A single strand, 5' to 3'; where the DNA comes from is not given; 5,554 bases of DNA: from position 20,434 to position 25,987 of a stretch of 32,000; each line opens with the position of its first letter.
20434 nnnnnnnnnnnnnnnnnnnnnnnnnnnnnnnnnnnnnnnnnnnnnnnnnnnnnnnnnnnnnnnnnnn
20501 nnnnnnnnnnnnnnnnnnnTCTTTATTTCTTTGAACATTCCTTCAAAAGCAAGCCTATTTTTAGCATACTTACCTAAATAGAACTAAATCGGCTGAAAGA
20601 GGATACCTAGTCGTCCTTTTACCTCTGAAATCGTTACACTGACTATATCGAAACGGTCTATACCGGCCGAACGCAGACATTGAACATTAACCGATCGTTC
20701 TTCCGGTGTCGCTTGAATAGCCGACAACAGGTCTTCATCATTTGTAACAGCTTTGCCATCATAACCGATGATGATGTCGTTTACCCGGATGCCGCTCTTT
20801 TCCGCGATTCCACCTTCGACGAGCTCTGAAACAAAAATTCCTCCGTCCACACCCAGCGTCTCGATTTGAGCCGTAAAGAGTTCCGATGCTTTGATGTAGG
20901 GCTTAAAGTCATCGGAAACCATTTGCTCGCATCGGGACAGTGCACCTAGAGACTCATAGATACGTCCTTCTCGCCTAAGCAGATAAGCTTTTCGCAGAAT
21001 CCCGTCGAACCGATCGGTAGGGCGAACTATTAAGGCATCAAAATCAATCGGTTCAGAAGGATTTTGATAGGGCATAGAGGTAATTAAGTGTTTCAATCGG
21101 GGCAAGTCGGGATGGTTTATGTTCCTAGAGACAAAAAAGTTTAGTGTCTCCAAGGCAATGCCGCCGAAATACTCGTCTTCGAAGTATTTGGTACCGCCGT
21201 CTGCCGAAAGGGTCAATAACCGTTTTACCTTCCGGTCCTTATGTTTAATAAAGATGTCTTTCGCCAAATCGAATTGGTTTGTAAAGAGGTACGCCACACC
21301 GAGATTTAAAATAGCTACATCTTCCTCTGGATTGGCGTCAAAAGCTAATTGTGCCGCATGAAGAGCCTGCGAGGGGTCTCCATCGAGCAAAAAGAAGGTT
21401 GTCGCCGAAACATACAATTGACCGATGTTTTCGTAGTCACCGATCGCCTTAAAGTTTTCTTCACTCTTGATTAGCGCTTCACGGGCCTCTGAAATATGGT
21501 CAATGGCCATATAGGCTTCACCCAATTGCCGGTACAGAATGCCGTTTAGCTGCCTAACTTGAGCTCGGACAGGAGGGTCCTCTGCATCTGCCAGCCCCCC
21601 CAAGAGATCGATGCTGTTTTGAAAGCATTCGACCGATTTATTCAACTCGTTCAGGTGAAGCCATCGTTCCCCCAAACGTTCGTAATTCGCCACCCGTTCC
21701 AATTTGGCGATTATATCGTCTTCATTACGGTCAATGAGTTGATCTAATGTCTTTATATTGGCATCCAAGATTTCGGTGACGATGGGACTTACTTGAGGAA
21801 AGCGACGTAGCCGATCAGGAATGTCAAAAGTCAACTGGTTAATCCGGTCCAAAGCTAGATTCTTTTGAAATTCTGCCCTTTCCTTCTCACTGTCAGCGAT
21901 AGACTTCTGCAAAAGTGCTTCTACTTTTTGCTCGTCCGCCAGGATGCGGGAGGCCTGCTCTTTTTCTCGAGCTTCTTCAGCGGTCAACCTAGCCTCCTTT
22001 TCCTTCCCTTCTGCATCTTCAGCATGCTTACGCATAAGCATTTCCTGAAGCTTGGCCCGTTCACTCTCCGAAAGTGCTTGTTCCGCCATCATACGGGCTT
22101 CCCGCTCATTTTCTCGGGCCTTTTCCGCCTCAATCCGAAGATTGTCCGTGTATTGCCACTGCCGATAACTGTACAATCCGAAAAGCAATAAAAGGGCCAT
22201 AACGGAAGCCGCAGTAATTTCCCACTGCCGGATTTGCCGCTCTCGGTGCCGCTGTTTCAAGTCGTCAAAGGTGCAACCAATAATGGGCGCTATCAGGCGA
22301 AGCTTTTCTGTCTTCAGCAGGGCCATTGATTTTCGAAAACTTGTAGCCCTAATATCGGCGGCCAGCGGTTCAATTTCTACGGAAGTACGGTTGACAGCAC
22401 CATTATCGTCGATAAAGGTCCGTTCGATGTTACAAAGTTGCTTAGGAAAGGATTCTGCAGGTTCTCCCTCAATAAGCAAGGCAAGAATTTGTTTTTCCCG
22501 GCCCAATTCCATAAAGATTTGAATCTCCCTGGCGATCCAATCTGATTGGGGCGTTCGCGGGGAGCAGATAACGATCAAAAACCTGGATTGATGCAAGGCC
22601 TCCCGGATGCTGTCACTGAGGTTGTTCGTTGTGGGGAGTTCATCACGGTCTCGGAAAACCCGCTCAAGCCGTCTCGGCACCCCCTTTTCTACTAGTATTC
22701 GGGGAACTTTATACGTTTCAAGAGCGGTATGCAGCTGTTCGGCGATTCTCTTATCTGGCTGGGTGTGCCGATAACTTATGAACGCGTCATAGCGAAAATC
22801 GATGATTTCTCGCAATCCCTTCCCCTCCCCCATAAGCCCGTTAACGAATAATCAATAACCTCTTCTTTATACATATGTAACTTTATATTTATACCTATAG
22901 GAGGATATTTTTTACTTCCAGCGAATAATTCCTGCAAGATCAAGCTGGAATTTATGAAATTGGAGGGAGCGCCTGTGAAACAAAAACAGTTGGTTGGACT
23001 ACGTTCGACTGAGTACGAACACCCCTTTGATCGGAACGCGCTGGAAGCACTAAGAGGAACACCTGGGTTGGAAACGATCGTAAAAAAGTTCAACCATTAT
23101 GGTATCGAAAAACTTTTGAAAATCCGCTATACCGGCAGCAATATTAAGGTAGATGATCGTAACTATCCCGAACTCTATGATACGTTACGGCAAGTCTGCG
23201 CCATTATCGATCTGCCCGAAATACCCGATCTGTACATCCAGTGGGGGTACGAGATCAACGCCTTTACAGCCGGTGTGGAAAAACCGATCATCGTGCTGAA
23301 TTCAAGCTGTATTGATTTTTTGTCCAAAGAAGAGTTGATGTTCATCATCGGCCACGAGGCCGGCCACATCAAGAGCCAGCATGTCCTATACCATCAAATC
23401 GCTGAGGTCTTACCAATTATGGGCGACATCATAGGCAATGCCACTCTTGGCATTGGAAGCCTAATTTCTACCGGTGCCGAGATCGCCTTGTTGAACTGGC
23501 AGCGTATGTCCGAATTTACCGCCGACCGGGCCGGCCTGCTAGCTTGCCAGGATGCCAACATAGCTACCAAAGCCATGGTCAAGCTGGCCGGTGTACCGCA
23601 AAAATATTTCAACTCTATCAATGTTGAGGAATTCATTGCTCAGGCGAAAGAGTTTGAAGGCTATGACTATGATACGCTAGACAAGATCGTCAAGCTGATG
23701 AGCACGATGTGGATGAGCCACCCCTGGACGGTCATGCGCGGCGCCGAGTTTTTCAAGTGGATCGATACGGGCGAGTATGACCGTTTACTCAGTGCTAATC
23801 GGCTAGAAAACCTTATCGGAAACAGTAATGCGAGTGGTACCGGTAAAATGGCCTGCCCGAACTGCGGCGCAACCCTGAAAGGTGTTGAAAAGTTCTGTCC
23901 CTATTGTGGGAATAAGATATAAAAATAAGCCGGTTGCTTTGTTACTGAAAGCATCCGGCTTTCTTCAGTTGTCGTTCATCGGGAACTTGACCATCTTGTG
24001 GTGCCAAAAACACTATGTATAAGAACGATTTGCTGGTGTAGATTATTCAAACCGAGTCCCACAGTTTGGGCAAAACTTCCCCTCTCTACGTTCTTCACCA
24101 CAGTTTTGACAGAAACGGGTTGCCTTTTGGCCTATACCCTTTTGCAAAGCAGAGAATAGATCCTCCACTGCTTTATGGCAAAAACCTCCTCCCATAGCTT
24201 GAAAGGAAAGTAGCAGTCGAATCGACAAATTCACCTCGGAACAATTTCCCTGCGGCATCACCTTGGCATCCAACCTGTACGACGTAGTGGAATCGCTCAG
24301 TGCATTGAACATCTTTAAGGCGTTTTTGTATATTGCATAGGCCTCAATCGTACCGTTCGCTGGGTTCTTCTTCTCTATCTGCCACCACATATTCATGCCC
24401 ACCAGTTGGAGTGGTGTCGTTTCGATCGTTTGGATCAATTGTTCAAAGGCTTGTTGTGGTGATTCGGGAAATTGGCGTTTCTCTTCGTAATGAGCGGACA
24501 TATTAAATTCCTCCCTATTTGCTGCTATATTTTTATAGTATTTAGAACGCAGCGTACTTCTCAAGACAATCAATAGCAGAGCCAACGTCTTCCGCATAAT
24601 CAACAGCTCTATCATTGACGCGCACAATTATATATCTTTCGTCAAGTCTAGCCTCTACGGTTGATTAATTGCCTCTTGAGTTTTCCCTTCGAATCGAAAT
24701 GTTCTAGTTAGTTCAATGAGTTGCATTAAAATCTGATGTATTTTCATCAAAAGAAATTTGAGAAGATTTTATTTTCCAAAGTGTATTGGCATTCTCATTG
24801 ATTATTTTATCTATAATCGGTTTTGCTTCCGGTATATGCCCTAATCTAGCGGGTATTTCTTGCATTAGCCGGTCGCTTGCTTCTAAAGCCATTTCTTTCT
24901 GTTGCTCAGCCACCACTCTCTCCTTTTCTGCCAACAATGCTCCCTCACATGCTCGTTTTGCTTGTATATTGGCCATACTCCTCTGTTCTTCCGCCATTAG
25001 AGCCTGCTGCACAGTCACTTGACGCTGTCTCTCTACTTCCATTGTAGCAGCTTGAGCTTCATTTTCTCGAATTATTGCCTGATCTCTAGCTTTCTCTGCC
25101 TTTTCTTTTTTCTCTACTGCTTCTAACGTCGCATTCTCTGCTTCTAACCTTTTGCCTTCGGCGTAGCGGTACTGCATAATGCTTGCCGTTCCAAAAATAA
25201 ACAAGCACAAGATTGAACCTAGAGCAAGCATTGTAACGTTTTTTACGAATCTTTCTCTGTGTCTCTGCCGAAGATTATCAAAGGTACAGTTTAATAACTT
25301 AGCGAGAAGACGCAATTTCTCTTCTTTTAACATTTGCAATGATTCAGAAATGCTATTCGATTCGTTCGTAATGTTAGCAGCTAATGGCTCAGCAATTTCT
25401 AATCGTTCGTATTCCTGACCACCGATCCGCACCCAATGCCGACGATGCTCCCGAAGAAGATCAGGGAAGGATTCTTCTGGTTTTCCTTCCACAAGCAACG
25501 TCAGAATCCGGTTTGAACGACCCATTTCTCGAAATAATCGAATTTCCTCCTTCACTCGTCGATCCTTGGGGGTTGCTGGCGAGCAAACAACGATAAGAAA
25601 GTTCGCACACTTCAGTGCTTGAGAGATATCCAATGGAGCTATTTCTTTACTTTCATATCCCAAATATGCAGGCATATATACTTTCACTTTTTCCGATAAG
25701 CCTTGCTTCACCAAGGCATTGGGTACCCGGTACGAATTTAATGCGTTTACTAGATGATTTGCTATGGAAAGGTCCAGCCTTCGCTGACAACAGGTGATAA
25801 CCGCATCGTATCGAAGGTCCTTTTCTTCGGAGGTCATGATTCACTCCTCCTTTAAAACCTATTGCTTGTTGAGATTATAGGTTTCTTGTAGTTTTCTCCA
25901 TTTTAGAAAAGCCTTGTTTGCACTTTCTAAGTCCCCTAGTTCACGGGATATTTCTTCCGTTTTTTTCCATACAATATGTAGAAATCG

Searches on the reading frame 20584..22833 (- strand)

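Call 83: search_protein_families(library=pfam, proteins=[window:20584-22833:-], max_evalue=0.001)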
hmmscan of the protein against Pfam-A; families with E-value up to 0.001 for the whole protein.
window:20584-22833:- (749 aa): 7 families
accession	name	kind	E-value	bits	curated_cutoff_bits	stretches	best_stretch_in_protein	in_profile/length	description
PF13676.11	TIR_2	-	1.7e-11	45.1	28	1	18-125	2-98/122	TIR domain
PF08937.16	ThsB_TIR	-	1.9e-11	44.7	21.2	1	18-123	1-97/100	Thoeris protein ThsB, TIR-like domain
PF17820.7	PDZ_6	-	3.7e-10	39.8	27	1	667-720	1-53/54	PDZ domain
PF01582.25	TIR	-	5.6e-09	36.5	21.3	1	15-129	2-102/179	TIR domain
PF13180.12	PDZ_2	-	4.7e-07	30.4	27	1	663-723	11-71/80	PDZ domain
PF00595.29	PDZ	-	1.1e-06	29.4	23.2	1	663-701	24-62/81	PDZ domain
PF14559.12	TPR_19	-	0.00043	21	25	1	482-528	2-48/68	Tetratricopeptide repeat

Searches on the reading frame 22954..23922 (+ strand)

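Call 83: search_protein_families(library=pfam, proteins=[window:22954-23922:+], max_evalue=0.001)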
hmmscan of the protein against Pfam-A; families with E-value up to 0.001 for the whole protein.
window:22954-23922:+ (322 aa): 6 families
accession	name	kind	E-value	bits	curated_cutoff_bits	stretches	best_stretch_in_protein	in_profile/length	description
PF01435.24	Peptidase_M48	-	1.8e-21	77.3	20.3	1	78-264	11-180/186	Peptidase family M48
PF13240.11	Zn_Ribbon_1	-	1.7e-06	28.1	25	1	301-321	2-22/23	zinc-ribbon domain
PF13248.11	Zn_ribbon_3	-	1.9e-05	24.4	27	1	300-322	4-26/26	zinc-ribbon domain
PF05569.17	Peptidase_M56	-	0.00044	19.9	31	1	105-155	170-220/296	BlaR1 peptidase M56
PF12773.13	DZR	-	0.00046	20.7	27.3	1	300-319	26-45/45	Double zinc ribbon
PF24460.1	DUF7575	-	0.00077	19.2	28.5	0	297-321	2-26/28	Domain of unknown function (DUF7575)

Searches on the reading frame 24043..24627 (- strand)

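Call 108: search_protein_families(library=pfam, proteins=[window:24043-24627:-], max_evalue=0.01)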
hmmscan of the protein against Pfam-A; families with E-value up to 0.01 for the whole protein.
window:24043-24627:- (194 aa): 4 families
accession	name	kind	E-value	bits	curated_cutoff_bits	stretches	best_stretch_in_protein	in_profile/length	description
PF12773.13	DZR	-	0.00095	19.7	27.3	1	168-191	10-32/45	Double zinc ribbon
PF13248.11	Zn_ribbon_3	-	0.0024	17.7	27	1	173-193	5-26/26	zinc-ribbon domain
PF13240.11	Zn_Ribbon_1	-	0.0036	17.5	25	1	172-192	1-22/23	zinc-ribbon domain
PF07191.17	Zn_ribbon_6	-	0.0083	16.5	25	0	167-193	13-39/67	Double zinc ribbon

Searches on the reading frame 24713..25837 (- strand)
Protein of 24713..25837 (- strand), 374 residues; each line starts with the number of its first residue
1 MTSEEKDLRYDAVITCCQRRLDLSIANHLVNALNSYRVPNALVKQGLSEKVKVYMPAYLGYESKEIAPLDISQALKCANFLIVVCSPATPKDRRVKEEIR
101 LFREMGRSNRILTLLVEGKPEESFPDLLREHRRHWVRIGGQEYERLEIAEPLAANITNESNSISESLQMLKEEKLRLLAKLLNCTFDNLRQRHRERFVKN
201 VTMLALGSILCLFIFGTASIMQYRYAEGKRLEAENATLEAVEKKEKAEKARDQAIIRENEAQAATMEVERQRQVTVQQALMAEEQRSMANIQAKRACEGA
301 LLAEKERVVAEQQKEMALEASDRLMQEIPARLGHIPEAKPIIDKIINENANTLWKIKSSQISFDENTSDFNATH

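Call 108: search_protein_families(library=pfam, proteins=[window:24713-25837:-], max_evalue=0.01)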
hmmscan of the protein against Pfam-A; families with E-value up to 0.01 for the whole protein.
window:24713-25837:- (374 aa): 2 families
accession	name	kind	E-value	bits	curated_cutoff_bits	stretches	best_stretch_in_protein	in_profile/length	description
PF13676.11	TIR_2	-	0.00012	23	28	1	70-142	43-113/122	TIR domain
PF08937.16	ThsB_TIR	-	0.0012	19.6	21.2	1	70-118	51-97/100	Thoeris protein ThsB, TIR-like domain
